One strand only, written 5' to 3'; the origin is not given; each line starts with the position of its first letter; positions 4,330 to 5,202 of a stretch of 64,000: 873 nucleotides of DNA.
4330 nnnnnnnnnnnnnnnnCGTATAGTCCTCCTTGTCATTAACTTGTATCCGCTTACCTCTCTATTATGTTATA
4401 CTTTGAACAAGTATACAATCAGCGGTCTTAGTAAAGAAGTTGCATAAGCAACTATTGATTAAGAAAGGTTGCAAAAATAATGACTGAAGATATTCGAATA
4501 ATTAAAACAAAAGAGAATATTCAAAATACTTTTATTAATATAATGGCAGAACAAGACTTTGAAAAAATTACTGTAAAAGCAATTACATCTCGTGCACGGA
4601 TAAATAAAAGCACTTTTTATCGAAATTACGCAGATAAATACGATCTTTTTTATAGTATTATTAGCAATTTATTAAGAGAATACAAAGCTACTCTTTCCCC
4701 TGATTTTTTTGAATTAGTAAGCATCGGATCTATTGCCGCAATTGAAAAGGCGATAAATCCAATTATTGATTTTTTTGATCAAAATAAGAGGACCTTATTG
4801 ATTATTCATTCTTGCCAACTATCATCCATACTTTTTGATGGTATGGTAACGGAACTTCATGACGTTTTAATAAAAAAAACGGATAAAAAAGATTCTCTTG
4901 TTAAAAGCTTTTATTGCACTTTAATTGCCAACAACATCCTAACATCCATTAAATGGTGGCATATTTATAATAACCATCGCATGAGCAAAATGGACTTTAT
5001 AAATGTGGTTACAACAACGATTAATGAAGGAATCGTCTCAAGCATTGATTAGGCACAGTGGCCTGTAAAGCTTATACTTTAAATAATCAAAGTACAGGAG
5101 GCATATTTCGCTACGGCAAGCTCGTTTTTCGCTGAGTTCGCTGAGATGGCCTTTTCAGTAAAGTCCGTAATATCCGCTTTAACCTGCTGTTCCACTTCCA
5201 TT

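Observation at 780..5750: Inverted duplication of a small-gene module bracketing an oxidoreductase/TetR cassette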

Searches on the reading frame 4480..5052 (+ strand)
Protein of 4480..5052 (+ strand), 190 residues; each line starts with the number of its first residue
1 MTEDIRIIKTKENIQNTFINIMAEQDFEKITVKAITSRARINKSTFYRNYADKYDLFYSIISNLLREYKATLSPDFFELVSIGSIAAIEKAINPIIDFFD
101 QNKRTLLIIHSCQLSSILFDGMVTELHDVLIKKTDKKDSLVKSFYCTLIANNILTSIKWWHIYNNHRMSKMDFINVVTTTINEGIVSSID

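Call 4: search_protein_families(library=pfam, proteins=[window:4480-5052:+], max_evalue=0.01)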
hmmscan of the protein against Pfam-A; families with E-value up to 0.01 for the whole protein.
window:4480-5052:+ (190 aa): 3 families
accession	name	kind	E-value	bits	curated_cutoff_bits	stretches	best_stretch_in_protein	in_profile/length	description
PF00440.29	TetR_N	-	4.7e-07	29.9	24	1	21-57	8-44/47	Bacterial regulatory proteins, tetR family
PF13022.12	HTH_Tnp_1_2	-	4.2e-05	24.1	27.9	1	14-90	11-91/122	Helix-turn-helix of insertion element transposase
PF19776.5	DUF6262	-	0.0036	17.9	29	1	11-50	16-54/110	Family of unknown function (DUF6262)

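Call 7: search_protein_families(library=ncbifam, proteins=[window:4480-5052:+], max_evalue=0.1)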
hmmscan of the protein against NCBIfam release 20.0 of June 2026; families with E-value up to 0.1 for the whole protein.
window:4480-5052:+ (190 aa): 14 families
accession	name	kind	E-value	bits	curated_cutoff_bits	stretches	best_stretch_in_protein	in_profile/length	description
TIGR02366.1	DHAK_reg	equivalog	3.6e-10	40.1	129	1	9-171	3-163/176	dihydroxyacetone kinase transcriptional activator DhaS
TIGR03968.1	mycofact_TetR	equivalog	2.5e-06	27.2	224.9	1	9-72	9-72/190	mycofactocin system transcriptional regulator MftR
NF053516.1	TranRepPrsAVib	equivalog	9.2e-06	25.6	300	1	9-81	6-78/208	TetR family transcriptional repressor PsrA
NF037937.1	septum_RefZ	equivalog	0.00022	21.2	180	1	11-118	1-109/195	forespore capture DNA-binding protein RefZ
NF007015.0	PRK09480.1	equivalog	0.00055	19.6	120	1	10-63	11-64/197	nucleoid occlusion factor SlmA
TIGR03384.1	betaine_BetI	equivalog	0.0057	16.4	201.3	1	8-72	8-71/189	choline-binding transcriptional repressor BetI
NF058643.1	TranRegCurRPseudo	equivalog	0.0073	16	300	1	9-74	7-72/193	TetR family transcriptional repressor CurR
NF008402.0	PRK11202.1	equivalog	0.013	15.2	151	1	13-59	16-62/211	HTH-type transcriptional repressor FabR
NF051457.1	acryl_TF_AcuR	equivalog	0.018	14.3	247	1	8-66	16-74/204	acrylate utilization transcriptional regulator AcuR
NF051852.1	efflux_TF_MtrR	exception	0.021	14.6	280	1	8-75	9-76/205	multidrug efflux system transcriptional repressor MtrR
NF007430.0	PRK09975.1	equivalog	0.042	13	274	1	8-60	10-62/220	acrEF/envCD operon transcriptional regulator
NF001978.0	PRK00767.1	equivalog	0.048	13.5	118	0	9-72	10-72/197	transcriptional regulator BetI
NF053731.1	TransRegFasRMycb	equivalog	0.055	13.3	330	1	20-111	22-111/199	HTH-type transcriptional activator FasR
TIGR03613.1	RutR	equivalog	0.097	12.5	368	0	11-134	10-132/202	pyrimidine utilization regulatory protein R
